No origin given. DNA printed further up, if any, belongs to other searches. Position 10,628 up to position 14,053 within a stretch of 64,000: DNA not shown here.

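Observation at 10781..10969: UvrC-like helix-hairpin-helix (HhH2) domain on the C-terminus of an ABC transporter ATPase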

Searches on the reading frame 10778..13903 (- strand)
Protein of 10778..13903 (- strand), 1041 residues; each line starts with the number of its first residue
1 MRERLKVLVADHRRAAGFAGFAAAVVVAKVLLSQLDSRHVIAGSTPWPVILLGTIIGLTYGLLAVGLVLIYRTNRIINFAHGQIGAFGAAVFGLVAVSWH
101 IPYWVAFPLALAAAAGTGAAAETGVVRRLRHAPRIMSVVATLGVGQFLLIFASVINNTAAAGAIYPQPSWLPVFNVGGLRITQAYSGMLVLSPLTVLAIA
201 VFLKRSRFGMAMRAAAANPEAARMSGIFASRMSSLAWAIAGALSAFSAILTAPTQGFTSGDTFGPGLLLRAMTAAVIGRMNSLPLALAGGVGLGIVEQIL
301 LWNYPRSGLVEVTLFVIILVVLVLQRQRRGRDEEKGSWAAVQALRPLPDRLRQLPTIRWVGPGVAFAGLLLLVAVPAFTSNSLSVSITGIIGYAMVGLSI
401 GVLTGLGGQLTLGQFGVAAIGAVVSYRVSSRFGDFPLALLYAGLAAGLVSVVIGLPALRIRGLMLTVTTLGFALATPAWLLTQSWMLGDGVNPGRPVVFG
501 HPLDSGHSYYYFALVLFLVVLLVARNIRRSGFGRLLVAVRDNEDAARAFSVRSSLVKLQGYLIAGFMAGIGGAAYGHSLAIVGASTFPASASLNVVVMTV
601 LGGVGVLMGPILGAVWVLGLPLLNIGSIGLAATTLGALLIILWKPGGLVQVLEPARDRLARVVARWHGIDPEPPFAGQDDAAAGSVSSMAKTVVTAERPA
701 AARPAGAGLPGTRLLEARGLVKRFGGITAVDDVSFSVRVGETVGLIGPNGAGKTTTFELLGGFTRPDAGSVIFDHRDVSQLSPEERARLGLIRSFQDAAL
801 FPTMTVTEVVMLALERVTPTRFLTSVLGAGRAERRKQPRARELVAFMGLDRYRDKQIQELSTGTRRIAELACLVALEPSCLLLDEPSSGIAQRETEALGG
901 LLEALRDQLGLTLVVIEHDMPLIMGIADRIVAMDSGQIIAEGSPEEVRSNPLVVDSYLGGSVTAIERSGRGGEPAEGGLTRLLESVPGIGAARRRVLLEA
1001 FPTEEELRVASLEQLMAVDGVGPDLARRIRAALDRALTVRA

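Call 3: search_protein_families(library=pfam, proteins=[window:10778-13903:-], max_evalue=1)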
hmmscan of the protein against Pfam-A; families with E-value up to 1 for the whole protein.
window:10778-13903:- (1041 aa): 10 families
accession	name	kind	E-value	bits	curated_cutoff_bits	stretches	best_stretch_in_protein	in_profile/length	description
PF02653.21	BPD_transp_2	-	2.3e-49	168.4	26.8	2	53-320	5-264/269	Branched-chain amino acid transport system / permease component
PF00005.33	ABC_tran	-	1.1e-26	94.5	25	1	731-887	2-136/137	ABC transporter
PF14520.12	HHH_5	-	2e-10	41.4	27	1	981-1033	2-55/57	Helix-hairpin-helix domain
PF12399.14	BCA_ABC_TP_C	-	3.4e-09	36.5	25.5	1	937-961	1-25/27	Branched-chain amino acid ATP-binding cassette transporter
PF00633.29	HHH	-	1.4e-07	31.4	24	1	1005-1031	3-29/30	Helix-hairpin-helix motif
PF13304.12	AAA_21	-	7.9e-07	29.9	27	2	744-765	3-24/304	AAA domain, putative AbiEii toxin, Type IV TA system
PF12826.13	HHH_2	-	2.1e-06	28.3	27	1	985-1031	7-53/64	Helix-hairpin-helix motif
PF12836.13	HHH_3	-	0.12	12.9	27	1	1008-1029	9-30/65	Helix-hairpin-helix motif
PF02463.25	SMC_N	-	0.38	10.6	40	0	858-920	135-201/220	RecF/RecN/SMC N terminal domain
PF13476.12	AAA_23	-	0.43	11.6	27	1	745-760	24-39/201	AAA domain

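Call 4: search_protein_families(library=ncbifam, proteins=[window:10778-13903:-], max_evalue=1)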
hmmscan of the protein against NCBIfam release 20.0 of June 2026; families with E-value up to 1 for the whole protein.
window:10778-13903:- (1041 aa): 212 families (the best 25 are shown)
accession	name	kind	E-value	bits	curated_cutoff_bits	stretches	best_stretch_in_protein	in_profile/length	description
NF008449.1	PRK11300.1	equivalog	2.8e-64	216.8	362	1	713-959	4-253/255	high-affinity branched-chain amino acid ABC transporter ATP-binding protein LivG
TIGR03411.1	urea_trans_UrtD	equivalog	1.8e-55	188.3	304.1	1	714-959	2-241/242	urea ABC transporter ATP-binding protein UrtD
TIGR04406.1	LPS_export_lptB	equivalog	4e-47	160.5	240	1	715-961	2-236/239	LPS export ABC transporter ATP-binding protein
TIGR03265.1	PhnT2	equivalog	1.3e-41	143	457.7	1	714-951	4-226/353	putative 2-aminoethylphosphonate ABC transporter ATP-binding protein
TIGR00968.1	3a0106s01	subfamily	2.8e-39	135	342.75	1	720-952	6-223/237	sulfate ABC transporter ATP-binding protein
NF008144.0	PRK10895.1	equivalog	2.2e-38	132.1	381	1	715-960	4-237/241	LPS export ABC transporter ATP-binding protein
TIGR01188.1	drrA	subfamily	4.9e-38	131.1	312.45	1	722-949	1-213/302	daunorubicin resistance ABC transporter, ATP-binding protein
NF043075.1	MMSYN1_0197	equivalog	2.6e-37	128.5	550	1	714-951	2-224/341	spermidine/putrescine ABC transporter ATP-binding protein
NF006987.0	PRK09452.1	equivalog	5e-37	127.5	482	1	713-951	16-239/378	spermidine/putrescine ABC transporter ATP-binding protein PotA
TIGR01187.1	potA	subfamily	3e-35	121.8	355.6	1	745-959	1-202/325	polyamine ABC transporter ATP-binding protein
TIGR01186.1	proV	subfamily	1.5e-34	119.7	326.6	1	723-951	2-221/363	betaine/proline/choline family ABC transporter ATP-binding protein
NF008621.0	PRK11607.1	equivalog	2.7e-33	115.3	613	1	712-953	17-243/377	putrescine ABC transporter ATP-binding subunit PotG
NF010068.0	PRK13548.1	equivalog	3.4e-33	114.8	261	1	713-957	4-240/261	heme ABC transporter ATP-binding protein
TIGR03375.1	type_I_sec_LssB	subfamily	4.2e-33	114.6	693.1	1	728-947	481-688/696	type I secretion system permease/ATPase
NF041861.1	YtfR_transport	equivalog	5.2e-33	114.2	850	1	714-964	1-240/492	galactofuranose ABC transporter, ATP-binding protein YtfR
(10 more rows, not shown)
